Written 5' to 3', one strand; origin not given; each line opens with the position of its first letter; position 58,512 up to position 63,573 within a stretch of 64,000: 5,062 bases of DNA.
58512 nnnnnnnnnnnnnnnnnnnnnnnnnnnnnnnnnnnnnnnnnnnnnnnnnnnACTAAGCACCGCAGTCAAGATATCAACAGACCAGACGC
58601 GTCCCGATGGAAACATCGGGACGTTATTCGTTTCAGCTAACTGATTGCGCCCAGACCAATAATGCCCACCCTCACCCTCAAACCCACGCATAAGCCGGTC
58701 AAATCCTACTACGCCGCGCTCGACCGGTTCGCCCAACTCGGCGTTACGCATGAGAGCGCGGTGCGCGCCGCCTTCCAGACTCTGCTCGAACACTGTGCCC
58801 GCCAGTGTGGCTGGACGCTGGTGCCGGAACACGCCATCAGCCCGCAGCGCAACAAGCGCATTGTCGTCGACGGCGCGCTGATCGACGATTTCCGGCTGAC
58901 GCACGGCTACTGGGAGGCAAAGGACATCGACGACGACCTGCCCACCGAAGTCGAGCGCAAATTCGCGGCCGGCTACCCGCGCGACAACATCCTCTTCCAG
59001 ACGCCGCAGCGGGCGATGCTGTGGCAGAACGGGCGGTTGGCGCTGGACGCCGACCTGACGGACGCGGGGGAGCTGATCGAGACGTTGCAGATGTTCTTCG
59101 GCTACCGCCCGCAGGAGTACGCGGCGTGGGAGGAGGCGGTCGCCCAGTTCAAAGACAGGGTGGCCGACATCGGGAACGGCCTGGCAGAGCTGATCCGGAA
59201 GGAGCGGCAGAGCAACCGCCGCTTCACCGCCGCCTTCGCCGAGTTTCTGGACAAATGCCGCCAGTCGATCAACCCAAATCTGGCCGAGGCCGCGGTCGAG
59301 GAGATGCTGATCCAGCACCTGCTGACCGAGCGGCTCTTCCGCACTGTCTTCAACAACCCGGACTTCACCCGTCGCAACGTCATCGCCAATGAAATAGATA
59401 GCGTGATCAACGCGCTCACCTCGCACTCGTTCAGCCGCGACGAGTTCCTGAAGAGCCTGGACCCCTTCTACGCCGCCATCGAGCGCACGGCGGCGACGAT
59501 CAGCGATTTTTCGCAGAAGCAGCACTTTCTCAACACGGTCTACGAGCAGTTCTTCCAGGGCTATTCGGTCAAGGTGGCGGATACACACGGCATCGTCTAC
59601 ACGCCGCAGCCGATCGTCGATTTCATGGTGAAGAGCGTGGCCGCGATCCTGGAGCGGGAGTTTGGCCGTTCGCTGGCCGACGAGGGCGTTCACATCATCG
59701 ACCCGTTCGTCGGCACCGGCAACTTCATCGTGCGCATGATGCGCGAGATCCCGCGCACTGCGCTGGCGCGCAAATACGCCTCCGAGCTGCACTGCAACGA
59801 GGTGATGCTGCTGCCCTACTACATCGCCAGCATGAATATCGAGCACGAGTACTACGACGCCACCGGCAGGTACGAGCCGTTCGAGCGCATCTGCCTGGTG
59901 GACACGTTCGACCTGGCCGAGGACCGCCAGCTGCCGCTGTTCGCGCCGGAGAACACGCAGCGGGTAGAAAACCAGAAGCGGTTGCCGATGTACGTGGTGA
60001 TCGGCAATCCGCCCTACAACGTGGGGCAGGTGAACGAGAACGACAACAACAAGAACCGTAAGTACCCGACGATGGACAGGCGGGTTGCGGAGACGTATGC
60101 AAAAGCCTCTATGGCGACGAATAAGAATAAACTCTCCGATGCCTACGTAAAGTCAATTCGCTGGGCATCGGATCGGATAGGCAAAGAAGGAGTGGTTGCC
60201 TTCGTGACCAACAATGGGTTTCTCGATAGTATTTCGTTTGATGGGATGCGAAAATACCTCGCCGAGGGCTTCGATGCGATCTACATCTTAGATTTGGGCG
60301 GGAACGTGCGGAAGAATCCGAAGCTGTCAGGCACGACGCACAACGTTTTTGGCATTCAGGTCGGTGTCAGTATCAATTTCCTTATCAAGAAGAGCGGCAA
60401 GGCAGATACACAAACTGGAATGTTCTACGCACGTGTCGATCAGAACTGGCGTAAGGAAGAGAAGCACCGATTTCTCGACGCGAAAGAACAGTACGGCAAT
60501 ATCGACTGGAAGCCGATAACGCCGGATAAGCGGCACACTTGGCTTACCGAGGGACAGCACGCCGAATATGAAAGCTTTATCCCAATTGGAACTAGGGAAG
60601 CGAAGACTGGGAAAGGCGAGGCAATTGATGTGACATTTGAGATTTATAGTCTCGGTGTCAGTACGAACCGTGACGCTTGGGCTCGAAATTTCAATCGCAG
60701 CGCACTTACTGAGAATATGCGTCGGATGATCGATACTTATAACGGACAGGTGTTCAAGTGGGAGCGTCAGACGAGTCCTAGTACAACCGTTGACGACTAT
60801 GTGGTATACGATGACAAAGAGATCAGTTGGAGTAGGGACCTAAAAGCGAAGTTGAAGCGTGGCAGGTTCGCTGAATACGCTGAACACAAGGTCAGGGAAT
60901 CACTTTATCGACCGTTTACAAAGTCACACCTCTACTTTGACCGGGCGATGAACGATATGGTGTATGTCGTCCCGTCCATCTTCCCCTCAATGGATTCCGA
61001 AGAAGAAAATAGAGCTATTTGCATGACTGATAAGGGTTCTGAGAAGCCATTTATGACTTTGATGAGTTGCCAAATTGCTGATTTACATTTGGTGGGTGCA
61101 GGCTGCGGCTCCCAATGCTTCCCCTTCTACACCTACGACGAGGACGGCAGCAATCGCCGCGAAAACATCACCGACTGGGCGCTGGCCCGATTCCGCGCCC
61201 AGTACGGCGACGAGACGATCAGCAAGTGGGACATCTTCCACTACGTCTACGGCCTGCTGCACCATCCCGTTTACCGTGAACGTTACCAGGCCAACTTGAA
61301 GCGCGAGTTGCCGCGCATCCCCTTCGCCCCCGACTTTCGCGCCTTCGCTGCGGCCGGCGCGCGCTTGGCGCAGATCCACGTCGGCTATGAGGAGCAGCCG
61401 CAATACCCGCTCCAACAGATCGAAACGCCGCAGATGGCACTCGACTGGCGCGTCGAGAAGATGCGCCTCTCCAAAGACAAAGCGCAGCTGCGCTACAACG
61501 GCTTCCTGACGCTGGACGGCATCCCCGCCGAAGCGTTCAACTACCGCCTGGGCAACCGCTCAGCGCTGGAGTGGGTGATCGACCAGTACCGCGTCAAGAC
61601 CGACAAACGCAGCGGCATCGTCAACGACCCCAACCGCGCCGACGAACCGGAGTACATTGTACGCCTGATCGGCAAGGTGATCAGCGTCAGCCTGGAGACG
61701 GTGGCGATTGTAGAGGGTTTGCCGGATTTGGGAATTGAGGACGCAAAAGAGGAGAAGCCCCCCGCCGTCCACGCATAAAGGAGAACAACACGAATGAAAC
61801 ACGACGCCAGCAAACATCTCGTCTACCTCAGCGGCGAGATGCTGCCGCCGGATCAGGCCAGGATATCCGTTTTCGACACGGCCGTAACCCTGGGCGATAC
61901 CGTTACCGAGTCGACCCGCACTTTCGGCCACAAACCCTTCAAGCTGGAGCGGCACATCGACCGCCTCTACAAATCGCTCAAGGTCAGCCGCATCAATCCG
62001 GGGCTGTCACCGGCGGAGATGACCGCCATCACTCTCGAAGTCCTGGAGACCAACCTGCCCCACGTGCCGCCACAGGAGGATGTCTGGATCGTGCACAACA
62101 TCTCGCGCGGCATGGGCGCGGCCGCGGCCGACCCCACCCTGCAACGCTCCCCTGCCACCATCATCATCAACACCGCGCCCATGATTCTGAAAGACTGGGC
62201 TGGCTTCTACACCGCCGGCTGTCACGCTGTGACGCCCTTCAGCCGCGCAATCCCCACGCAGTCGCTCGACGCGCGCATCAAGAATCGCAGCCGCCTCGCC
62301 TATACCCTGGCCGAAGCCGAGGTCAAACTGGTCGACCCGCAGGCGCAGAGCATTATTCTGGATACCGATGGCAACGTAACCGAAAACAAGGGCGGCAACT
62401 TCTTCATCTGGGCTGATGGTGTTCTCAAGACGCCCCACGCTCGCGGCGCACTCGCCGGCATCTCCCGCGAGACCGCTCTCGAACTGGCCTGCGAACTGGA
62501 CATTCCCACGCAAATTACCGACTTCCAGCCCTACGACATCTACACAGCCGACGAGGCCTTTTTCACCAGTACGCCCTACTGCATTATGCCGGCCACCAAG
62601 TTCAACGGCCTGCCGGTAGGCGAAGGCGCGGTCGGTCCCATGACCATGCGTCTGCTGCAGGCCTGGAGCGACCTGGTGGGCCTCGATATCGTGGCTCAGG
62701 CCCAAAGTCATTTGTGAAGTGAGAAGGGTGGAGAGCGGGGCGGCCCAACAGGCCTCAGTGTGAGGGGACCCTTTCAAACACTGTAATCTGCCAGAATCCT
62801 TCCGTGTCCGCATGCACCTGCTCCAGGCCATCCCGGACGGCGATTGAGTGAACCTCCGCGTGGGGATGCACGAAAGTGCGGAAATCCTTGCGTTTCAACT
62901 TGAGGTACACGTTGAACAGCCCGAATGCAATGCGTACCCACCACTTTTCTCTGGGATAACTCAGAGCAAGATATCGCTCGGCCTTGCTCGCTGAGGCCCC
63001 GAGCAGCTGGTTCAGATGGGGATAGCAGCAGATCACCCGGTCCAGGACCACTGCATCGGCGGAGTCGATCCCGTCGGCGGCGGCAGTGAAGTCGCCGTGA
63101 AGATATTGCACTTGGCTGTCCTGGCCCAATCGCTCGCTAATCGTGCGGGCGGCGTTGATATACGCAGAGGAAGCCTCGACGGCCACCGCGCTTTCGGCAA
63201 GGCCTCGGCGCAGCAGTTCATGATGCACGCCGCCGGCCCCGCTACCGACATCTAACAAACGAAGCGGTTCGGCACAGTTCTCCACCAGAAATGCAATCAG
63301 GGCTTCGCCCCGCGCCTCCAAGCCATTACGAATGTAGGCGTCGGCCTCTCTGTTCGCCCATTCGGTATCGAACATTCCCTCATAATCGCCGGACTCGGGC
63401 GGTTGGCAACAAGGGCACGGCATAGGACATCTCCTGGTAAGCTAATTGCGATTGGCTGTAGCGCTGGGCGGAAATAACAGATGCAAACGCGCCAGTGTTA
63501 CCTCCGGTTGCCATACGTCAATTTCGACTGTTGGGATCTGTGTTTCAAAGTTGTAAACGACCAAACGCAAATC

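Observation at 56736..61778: Composite plus-strand island: hairpin element, low-GC Panacea/RelE-type TA pair and a single-chain RM enzyme inserted among sugar-catabolic operons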

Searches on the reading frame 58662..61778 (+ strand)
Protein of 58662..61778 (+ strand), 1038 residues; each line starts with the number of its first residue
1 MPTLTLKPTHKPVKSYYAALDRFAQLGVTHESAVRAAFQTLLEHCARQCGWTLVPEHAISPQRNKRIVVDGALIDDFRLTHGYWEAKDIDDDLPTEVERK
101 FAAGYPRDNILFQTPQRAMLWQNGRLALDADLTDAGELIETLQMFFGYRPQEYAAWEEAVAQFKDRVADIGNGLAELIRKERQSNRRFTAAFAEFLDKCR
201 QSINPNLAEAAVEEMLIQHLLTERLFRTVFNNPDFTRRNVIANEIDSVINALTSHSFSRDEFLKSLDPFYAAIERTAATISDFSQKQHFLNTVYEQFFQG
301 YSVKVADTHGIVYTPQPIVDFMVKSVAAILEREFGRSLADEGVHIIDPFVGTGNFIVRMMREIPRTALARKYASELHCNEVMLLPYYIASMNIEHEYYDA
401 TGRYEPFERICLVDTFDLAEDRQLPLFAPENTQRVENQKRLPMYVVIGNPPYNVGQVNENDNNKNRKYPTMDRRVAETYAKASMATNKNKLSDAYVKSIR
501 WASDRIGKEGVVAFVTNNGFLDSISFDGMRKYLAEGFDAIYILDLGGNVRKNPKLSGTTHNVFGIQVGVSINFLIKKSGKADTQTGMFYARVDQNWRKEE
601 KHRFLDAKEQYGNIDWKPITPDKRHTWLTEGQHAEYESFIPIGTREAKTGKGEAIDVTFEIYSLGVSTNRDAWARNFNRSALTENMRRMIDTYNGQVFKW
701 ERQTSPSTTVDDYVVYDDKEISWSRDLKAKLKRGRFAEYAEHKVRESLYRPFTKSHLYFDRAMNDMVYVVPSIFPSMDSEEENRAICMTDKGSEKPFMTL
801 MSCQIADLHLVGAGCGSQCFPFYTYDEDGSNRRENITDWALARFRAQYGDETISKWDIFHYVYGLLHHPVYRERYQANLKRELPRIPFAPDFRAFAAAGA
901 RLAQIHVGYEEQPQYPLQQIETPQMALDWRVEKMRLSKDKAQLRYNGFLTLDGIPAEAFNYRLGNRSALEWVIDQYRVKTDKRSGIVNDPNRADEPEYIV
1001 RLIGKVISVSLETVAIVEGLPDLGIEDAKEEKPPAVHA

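Call 3: search_protein_families(library=pfam, proteins=[window:58662-61778:+], max_evalue=0.01)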
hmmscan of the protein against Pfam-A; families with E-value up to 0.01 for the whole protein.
window:58662-61778:+ (1038 aa): 4 families
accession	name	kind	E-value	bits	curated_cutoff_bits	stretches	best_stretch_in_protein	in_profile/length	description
PF18135.7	Type_ISP_C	-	1e-107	360.6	25.9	1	659-1002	3-342/342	Type ISP C-terminal specificity domain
PF22240.1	ISP_coupler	-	5.8e-19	69.2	27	1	162-282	4-123/126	Type ISP restriction-modification enzyme, coupler domain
PF02384.22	N6_Mtase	-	2.3e-12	47.3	20.4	1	286-521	2-188/311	N-6 DNA Methylase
PF07669.17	Eco57I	-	2.5e-07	31.4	25.3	1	445-546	77-166/171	Eco57I restriction-modification methylase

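Call 4: search_protein_families(library=padloc, proteins=[window:58662-61778:+], max_evalue=0.01)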
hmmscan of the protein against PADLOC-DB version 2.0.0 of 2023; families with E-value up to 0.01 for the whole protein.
window:58662-61778:+ (1038 aa): 20 families
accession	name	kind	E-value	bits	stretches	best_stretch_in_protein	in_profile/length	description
PDLC03597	REase_MTase_IIG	-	5.2e-245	814.5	1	162-1028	734-1643/1646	Type IIG restriction enzyme-methyltransferase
PDLC03621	REase_MTase_IIG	-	2.9e-209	695.6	1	13-1020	6-1012/1024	Type IIG restriction enzyme-methyltransferase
PDLC03051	REase_MTase_I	-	6.2e-187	621.5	1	187-1026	744-1590/1591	Type I restriction enzyme-methyltransferase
PDLC03610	REase_MTase_IIG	-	2.8e-69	232.3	2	481-1029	552-1081/1096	Type IIG restriction enzyme-methyltransferase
PDLC03631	REase_MTase_IIG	-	4e-51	172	1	248-902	247-910/1086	Type IIG restriction enzyme-methyltransferase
PDLC04134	mad2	-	2.3e-26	90.7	1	30-600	4-467/492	mads_2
PDLC03335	MTase_II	-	6.2e-09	33.1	1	288-536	58-275/607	Type II methyltransferase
PDLC03025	MTase_I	-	9e-08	29.2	1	263-393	116-239/569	Type I methyltransferase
PDLC03021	MTase_I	-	3.2e-07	27.5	1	284-393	140-245/491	Type I methyltransferase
PDLC03226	MTase_II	-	2e-06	24.7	1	306-547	13-217/579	Type II methyltransferase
PDLC03245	MTase_II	-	6.4e-06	23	1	281-556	2-259/577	Type II methyltransferase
PDLC03313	MTase_II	-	6.8e-06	22.9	1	306-545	19-232/563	Type II methyltransferase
PDLC03250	MTase_II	-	3.1e-05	20.8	1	446-579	344-461/775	Type II methyltransferase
PDLC03267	MTase_II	-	3.5e-05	20.9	1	309-544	13-197/539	Type II methyltransferase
PDLC03022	MTase_I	-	8.7e-05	19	1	283-470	159-326/857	Type I methyltransferase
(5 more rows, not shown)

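Call 5: search_protein_families(library=ncbifam, proteins=[window:58662-61778:+], max_evalue=0.01)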
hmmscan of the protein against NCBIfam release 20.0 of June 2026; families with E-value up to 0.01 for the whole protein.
window:58662-61778:+ (1038 aa): 1 family
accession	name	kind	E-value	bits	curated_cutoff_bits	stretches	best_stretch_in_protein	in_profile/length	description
TIGR02987.1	met_A_Alw26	exception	7.5e-07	28.2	353.5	1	309-475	3-146/523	Alw26I/Eco31I/Esp3I family type II restriction adenine-specific DNA-methyltransferase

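Call 10: search_solved_structures(query=window:58662-61778:+, max_evalue=0.001, show_alignments=1)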
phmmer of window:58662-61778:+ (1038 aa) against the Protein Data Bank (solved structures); distinct sequences matched with E-value up to 0.001: 4.
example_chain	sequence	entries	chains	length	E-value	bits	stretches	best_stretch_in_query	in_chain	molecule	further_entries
7lo5_A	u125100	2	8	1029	5.9e-216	722.8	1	14-1021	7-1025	Site-specific DNA-methyltransferase (adenine-specific)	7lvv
5ffj_A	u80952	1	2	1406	6.9e-164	550.4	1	187-1026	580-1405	Endonuclease and methylase LlaGI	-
4xqk_A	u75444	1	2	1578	5.6e-150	504.4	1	187-1026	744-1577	LlaBIII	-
3ufb_A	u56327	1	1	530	0.00088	20.4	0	282-393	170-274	Type I restriction-modification system methyltransferase subunit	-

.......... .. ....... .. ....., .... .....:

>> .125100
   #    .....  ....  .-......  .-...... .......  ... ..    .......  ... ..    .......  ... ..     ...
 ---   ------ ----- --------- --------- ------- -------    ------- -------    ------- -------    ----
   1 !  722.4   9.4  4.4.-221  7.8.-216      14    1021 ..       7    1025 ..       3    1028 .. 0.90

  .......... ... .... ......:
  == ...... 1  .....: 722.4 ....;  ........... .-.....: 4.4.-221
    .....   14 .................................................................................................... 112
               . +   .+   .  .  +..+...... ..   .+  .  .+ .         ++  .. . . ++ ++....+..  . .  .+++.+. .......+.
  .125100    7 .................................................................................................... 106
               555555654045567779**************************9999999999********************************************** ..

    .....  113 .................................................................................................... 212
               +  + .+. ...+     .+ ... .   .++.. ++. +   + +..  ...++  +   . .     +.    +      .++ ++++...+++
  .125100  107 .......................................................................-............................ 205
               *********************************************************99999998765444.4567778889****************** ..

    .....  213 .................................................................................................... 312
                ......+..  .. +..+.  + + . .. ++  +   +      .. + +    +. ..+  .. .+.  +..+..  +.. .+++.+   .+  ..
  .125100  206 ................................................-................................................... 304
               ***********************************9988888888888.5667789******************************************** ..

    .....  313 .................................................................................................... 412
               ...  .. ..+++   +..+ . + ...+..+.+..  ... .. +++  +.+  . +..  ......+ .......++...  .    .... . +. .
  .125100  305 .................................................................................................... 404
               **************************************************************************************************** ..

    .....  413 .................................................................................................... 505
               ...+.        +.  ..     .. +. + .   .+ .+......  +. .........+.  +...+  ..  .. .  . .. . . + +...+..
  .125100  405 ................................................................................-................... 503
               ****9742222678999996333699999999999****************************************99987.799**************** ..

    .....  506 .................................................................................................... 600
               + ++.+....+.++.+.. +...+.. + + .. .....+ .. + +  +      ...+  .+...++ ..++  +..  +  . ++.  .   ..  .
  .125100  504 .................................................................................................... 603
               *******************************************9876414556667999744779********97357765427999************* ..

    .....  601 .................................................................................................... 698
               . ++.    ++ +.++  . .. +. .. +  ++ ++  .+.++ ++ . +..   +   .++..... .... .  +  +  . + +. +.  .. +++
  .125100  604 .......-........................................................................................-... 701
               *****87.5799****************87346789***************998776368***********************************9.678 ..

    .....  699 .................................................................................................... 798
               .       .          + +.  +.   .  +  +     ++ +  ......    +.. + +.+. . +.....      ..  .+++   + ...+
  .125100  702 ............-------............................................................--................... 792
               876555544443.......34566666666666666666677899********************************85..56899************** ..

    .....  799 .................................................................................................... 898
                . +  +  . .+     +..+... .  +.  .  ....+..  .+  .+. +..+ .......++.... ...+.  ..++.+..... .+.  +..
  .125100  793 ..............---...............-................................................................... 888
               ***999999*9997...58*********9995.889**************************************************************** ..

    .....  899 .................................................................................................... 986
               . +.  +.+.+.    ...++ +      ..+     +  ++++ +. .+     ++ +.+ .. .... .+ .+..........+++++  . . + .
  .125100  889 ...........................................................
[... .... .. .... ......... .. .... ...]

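Call 23: find_related_loci(query=window:58662-61778:+, collection=metagenome_contigs, flank=10000)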
Query window:58662-61778:+ (1038 aa) in metagenome_contigs; peptide patterns used: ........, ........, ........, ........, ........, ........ (x = any residue, [..] = any of these).
143 stretches matched a pattern; 122 encode a relative of the query (tblastn E <= 1e-3); the best 80 are kept; 80 distinct loci.
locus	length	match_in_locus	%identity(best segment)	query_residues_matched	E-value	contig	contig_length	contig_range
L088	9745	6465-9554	73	1-1028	0e+0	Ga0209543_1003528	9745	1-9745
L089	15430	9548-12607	66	2-1021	0e+0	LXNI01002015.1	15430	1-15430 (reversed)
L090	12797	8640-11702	64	4-1025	0e+0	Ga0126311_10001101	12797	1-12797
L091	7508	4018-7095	64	1-1023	0e+0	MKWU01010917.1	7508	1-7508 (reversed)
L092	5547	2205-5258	62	1-1023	0e+0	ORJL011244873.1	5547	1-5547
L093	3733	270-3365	62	1-1028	0e+0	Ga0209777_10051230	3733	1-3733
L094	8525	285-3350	61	1-1024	0e+0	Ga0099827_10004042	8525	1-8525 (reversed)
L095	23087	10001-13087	62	1-1030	0e+0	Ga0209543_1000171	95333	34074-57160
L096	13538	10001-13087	62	1-1030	0e+0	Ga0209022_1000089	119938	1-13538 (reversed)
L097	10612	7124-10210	62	1-1030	0e+0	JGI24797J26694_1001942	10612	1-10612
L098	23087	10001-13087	62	1-1030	0e+0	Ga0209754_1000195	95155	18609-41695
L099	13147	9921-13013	61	1-1024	0e+0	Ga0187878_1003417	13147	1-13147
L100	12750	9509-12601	61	1-1024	0e+0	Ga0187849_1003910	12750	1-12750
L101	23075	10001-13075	61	1-1026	0e+0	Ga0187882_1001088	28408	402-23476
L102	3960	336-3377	61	1-1019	0e+0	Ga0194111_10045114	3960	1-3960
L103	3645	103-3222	61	1-1021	0e+0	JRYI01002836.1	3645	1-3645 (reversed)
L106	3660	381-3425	60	1-1021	0e+0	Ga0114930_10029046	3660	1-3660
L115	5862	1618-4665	59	1-1024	0e+0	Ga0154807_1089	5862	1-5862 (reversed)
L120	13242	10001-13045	58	4-1021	0e+0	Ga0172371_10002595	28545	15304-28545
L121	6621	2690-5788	58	1-1025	0e+0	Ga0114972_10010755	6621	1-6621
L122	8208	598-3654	58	1-1024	0e+0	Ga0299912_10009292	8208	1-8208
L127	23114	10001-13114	57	1-1025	0e+0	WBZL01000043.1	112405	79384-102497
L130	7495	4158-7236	62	1-1025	0e+0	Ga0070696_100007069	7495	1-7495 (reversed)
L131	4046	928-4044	58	1-1012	0e+0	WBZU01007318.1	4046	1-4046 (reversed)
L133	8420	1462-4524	57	1-1021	0e+0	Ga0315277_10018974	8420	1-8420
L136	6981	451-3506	64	1-1024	0e+0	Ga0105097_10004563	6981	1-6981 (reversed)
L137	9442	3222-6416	54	3-1026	0e+0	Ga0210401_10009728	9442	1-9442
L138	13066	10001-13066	55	11-1038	0e+0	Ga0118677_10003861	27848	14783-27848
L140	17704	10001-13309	50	1-1025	0e+0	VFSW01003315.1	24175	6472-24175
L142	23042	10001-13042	53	11-1026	0e+0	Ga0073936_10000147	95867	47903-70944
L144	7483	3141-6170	52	6-1021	0e+0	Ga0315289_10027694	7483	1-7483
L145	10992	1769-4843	52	1-1025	0e+0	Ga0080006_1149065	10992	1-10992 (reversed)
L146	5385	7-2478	60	199-1025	0e+0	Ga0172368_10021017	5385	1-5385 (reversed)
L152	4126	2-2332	59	253-1024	0e+0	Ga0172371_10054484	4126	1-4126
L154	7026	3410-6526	47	1-1026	0e+0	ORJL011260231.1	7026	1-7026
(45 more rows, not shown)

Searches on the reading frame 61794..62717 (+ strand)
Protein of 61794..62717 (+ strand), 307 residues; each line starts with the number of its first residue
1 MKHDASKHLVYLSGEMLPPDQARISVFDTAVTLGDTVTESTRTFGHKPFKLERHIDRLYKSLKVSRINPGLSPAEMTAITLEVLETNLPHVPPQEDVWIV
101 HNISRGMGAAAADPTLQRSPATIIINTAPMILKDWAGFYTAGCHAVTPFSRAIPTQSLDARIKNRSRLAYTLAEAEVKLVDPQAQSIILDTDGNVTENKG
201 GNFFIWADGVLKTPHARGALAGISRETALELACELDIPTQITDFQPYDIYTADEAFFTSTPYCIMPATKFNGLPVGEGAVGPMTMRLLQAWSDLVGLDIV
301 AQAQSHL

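Call 3: search_protein_families(library=pfam, proteins=[window:61794-62717:+], max_evalue=0.01)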
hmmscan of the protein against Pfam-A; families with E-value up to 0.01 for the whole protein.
window:61794-62717:+ (307 aa): 1 family
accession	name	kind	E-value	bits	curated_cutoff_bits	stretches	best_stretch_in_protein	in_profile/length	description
PF01063.24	Aminotran_4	-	2.7e-34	119.4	28.5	1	37-269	2-222/223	Amino-transferase class IV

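Call 17: find_encoding_contigs(protein=window:61794-62717:+, flank=10000, max_places=6)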
Protein window:61794-62717:+ (307 aa): no gene with exactly this product is on record in the collection.

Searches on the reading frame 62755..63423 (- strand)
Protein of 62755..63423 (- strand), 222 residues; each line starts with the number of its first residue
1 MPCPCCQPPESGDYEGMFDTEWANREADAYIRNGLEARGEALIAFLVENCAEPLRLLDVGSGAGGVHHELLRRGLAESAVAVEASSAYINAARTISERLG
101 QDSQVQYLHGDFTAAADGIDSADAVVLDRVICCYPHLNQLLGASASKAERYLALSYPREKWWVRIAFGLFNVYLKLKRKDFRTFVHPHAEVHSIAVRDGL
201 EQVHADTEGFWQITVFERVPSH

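Call 3: search_protein_families(library=pfam, proteins=[window:62755-63423:-], max_evalue=0.01)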
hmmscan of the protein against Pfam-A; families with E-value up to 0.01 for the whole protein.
window:62755-63423:- (222 aa): 6 families
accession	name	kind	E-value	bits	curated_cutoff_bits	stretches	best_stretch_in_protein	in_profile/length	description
PF13649.12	Methyltransf_25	-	3.3e-07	31.4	27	1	57-134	2-77/97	Methyltransferase domain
PF13847.12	Methyltransf_31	-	4.9e-07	30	27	1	55-154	6-109/145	Methyltransferase domain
PF08241.18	Methyltransf_11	-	1.2e-06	29.5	21.2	1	57-141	1-80/95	Methyltransferase domain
PF13489.12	Methyltransf_23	-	5.2e-06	26.7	27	1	41-161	11-123/164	Methyltransferase domain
PF08242.18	Methyltransf_12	-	0.00013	23.1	30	1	57-142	1-86/98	Methyltransferase domain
PF00891.24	Methyltransf_2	-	0.0016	18.3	22.3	1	55-132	65-138/210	O-methyltransferase domain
